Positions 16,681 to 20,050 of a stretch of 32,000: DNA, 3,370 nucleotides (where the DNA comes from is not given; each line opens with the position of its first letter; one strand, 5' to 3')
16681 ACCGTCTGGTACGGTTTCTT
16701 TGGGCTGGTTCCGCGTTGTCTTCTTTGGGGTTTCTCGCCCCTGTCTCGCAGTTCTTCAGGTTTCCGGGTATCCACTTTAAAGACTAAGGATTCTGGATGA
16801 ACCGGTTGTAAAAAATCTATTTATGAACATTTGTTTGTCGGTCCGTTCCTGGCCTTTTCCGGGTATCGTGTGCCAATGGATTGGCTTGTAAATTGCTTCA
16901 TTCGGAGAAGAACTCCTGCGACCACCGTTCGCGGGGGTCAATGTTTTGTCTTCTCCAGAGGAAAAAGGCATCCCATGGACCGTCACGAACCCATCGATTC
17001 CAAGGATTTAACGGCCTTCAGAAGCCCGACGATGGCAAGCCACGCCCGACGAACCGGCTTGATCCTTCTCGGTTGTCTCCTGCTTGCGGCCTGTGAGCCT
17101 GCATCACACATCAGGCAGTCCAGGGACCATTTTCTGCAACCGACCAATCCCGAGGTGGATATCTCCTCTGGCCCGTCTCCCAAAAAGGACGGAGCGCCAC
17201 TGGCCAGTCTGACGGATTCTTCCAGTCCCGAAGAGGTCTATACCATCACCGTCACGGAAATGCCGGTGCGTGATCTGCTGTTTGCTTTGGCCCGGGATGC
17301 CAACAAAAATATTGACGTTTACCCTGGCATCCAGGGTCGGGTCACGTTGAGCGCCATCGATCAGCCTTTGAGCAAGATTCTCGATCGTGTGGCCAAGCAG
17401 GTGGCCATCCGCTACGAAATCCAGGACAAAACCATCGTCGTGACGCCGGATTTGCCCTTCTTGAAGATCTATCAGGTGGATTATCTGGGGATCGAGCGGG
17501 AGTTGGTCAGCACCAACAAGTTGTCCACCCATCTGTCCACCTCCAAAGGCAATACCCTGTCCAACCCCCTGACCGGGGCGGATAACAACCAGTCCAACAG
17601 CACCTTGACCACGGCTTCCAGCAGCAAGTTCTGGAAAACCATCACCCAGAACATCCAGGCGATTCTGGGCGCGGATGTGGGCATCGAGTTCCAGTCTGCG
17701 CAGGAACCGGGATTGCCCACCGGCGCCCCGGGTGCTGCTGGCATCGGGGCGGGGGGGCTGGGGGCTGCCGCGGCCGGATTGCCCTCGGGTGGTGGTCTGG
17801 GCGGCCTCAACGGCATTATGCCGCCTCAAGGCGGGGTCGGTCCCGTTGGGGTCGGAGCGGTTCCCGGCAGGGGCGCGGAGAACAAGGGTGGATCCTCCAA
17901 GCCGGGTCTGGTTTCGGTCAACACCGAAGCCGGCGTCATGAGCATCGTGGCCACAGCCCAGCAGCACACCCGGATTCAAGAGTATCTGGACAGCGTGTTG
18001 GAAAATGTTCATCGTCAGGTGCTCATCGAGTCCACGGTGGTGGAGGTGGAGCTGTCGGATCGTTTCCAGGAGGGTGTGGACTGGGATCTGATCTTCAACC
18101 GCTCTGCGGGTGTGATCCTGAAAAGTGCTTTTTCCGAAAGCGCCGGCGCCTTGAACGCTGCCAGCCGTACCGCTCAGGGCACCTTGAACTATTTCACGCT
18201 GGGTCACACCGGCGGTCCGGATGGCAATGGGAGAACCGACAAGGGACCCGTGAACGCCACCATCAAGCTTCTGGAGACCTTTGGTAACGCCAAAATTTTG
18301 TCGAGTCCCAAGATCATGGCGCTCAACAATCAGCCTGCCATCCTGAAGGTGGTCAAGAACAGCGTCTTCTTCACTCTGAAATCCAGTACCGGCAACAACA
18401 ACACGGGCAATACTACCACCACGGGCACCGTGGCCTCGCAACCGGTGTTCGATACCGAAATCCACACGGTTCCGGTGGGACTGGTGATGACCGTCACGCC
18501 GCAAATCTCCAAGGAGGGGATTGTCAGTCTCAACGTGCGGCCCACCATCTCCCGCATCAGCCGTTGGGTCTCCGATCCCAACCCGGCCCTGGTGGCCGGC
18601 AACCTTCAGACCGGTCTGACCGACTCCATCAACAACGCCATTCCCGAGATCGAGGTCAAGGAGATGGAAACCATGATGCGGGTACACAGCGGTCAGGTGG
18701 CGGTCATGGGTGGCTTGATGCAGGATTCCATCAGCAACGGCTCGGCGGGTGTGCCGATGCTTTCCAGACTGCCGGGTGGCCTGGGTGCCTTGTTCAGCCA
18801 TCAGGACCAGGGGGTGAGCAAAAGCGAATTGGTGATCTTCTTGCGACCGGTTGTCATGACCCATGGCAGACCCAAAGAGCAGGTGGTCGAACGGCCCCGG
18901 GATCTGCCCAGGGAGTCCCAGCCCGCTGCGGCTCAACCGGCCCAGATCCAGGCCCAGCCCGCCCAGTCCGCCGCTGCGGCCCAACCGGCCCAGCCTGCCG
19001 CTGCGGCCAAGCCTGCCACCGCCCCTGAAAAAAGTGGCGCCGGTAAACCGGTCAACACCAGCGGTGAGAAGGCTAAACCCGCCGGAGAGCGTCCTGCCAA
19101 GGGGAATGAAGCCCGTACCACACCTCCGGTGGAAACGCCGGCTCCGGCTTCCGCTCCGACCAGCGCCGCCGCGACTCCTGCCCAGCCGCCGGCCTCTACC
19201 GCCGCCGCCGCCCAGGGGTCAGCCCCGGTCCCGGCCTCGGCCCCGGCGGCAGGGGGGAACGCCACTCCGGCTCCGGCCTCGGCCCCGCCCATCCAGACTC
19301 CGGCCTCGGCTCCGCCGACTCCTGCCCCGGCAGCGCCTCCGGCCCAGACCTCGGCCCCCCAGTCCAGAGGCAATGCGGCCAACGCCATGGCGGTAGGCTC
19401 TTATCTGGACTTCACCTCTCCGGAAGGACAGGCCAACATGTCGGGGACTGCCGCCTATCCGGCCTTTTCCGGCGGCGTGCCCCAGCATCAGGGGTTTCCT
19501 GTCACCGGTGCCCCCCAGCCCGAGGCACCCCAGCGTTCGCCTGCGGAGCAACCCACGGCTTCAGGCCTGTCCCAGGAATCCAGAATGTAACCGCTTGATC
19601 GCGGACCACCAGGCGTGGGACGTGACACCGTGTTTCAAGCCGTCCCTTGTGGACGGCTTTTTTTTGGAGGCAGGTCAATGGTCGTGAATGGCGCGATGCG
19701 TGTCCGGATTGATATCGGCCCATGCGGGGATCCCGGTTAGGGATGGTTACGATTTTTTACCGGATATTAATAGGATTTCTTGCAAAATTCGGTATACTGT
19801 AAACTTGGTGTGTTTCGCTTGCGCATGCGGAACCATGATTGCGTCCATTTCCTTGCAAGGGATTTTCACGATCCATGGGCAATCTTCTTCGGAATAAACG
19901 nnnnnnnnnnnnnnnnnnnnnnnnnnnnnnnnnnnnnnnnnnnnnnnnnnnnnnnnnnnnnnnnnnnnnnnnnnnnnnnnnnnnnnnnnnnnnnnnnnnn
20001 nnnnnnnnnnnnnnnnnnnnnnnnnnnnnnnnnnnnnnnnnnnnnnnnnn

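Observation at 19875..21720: Unusual head of the giant protein: signal anchor, FecR domain and a ~210-aa charged helix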

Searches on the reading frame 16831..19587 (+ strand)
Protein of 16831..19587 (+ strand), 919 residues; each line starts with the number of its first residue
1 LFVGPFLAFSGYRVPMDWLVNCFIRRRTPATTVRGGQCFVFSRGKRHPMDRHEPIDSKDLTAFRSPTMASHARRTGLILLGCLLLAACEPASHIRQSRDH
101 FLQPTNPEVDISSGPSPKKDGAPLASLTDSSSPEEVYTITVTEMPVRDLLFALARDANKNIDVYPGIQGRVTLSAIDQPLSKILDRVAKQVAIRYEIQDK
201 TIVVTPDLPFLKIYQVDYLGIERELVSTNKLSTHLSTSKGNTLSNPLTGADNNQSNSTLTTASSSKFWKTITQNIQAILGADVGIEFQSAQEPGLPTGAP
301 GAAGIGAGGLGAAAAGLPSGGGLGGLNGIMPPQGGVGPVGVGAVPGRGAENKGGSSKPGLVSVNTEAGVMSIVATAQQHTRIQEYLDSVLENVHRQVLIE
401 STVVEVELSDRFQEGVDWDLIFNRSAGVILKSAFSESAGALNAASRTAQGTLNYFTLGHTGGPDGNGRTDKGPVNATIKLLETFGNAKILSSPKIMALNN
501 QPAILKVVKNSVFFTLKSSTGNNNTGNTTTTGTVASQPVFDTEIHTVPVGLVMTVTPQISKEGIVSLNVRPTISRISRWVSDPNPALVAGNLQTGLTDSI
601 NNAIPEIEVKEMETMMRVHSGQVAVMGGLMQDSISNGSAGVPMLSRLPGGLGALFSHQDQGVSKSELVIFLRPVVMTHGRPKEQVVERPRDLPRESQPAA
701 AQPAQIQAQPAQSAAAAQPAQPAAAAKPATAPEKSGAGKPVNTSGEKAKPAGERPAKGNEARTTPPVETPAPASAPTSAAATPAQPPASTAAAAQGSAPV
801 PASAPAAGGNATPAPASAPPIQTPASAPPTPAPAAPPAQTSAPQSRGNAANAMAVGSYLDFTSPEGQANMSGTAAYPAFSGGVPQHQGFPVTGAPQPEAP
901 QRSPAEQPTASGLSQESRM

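Call 7: search_protein_families(library=pfam, proteins=[window:16831-19587:+], max_evalue=0.001)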
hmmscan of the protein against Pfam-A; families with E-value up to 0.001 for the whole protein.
window:16831-19587:+ (919 aa): 2 families
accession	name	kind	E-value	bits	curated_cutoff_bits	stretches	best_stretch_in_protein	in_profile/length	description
PF00263.26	Secretin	-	5.1e-37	127.5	27.5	1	481-676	2-168/169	Bacterial type II and III secretion system protein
PF07655.18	Secretin_N_2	-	6.2e-07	30.3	23.4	1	212-284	2-82/91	Secretin N-terminal domain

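Call 9: search_protein_families(library=ncbifam, proteins=[window:16831-19587:+], max_evalue=0.01)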
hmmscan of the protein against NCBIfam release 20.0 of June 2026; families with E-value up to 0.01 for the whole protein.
window:16831-19587:+ (919 aa): 9 families
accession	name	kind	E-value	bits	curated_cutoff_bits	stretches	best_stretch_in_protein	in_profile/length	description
TIGR02519.1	pilus_MshL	equivalog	1e-77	261.1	250.2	1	361-676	1-290/290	pilus (MSHA type) biogenesis protein MshL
TIGR02517.1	type_II_gspD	equivalog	1.2e-39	136.3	351.35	1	231-678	256-592/600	type II secretion system secretin GspD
TIGR02515.1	IV_pilus_PilQ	subfamily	1.2e-30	106.9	284.35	2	356-676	132-427/428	type IV pilus secretin PilQ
TIGR02516.1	type_III_yscC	equivalog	8.5e-21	74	238.45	1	372-676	211-461/463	type III secretion system outer membrane ring subunit SctC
NF010083.0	PRK13568.1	equivalog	9.3e-17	60.9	554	2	561-676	306-417/419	DNA uptake porin HofQ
NF007851.2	PRK10560.1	exception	1.5e-12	47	598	2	551-676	302-409/412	DNA uptake porin HofQ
TIGR02520.1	pilus_B_mal_scr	equivalog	2e-12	46.5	287.65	1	359-647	237-490/513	PilN family type IVB pilus formation outer membrane protein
NF011873.0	PRK15346.1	equivalog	4.5e-12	45.4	524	1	596-671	415-488/499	EscC/YscC/HrcC family type III secretion system outer membrane ring protein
NF042912.1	Amuc_1098_fam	equivalog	2.9e-09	35.6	750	1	488-673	590-793/805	Amuc_1098 family type IV pilus outer membrane protein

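Call 81: list_cluster_members(proteins=[P0070, P0008, L009:7145-9634:+, window:17032-19587:+])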
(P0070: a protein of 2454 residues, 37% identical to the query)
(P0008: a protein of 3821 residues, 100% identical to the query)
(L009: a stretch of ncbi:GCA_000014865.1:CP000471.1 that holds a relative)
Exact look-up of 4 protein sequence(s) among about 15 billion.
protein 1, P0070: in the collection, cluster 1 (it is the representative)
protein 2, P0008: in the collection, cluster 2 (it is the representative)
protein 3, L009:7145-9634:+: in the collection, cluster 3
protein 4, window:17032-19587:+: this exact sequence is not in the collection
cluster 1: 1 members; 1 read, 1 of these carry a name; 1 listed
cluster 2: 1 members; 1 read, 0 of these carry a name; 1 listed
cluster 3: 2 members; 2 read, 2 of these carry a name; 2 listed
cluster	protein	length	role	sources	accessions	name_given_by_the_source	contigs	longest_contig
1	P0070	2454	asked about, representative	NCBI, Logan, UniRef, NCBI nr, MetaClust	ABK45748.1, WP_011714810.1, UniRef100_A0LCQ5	Cadherin [Magnetococcus marinus MC-1] | Cadherin n=1 Tax=Magnetococcus marinus (strain ATCC BAA-1437 / JCM 17883 / MC-1) ... | FecR domain-containing protein [Magnetococcus marinus]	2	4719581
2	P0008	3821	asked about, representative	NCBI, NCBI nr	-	-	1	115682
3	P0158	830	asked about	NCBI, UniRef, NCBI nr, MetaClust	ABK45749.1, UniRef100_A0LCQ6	pilus (MSHA type) biogenesis protein MshL [Magnetococcus marinus MC-1] | Pilus (MSHA type) biogenesis protein MshL n=2 Tax=Magnetococcus TaxID=162171 ... | 156889.Mmc1_3259 COG1450 K02453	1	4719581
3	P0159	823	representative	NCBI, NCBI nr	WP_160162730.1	pilus (MSHA type) biogenesis protein MshL [Magnetococcus marinus]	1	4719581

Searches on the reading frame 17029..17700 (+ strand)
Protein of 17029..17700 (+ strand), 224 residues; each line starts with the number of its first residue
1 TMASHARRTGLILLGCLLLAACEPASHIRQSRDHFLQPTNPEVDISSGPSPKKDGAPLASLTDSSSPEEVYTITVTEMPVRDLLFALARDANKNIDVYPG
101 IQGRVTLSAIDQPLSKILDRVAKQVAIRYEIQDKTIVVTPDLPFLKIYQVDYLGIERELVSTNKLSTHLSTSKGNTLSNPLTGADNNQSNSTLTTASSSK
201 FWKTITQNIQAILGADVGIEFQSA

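Call 46: search_protein_families(library=pfam, proteins=[window:17029-17700:+], max_evalue=5)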
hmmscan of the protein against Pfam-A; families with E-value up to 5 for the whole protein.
window:17029-17700:+ (224 aa): 4 families
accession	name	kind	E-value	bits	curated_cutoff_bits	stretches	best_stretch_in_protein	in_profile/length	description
PF07655.18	Secretin_N_2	-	4.3e-08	34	23.4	1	146-218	2-82/91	Secretin N-terminal domain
PF07660.19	STN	-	0.001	19.3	28.4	1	100-140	9-51/52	Secretin and TonB N terminus short domain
PF00555.24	Endotoxin_M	-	0.027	15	25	1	151-214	54-117/204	delta endotoxin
PF16344.10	FecR_C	-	0.098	13.1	24.4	1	108-138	39-70/70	FecR, C-terminal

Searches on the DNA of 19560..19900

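Call 85: search_rna_families(source=window, start=19560, end=19900, threshold=evalue, max_evalue=1)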
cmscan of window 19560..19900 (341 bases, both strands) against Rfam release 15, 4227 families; matches with E-value up to 1: 6.
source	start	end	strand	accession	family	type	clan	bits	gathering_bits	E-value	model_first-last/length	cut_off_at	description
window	19623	19666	+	RF02278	Betaproteobacteria_toxic_sRNA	Gene; sRNA;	-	22.8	50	0.017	1-64/64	no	Betaproteobacteria toxic small RNA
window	19606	19664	+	RF02784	SorX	Gene; sRNA;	-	21.2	46.6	0.0071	1-73/73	no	Singlet oxygen resistance RNA X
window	19599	19666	+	RF02837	anti-hemB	Gene; sRNA;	-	20.9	49.5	0.01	1-81/81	no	Burkholderia RNA 7 (anti-hemB)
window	19623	19665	-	RF02628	Hrs1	Gene; sRNA;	-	20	56.4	0.12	1-74/74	no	Hfq-regulated sRNA 1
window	19638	19685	-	RF02236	asX2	Gene; sRNA;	-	18.3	70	0.26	1-87/87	no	Xanthomonas sRNA asX2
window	19570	19659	-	RF00843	mir-228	Gene; miRNA;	CL00093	16.1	45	0.65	1-85/85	no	mir-228 microRNA precursor family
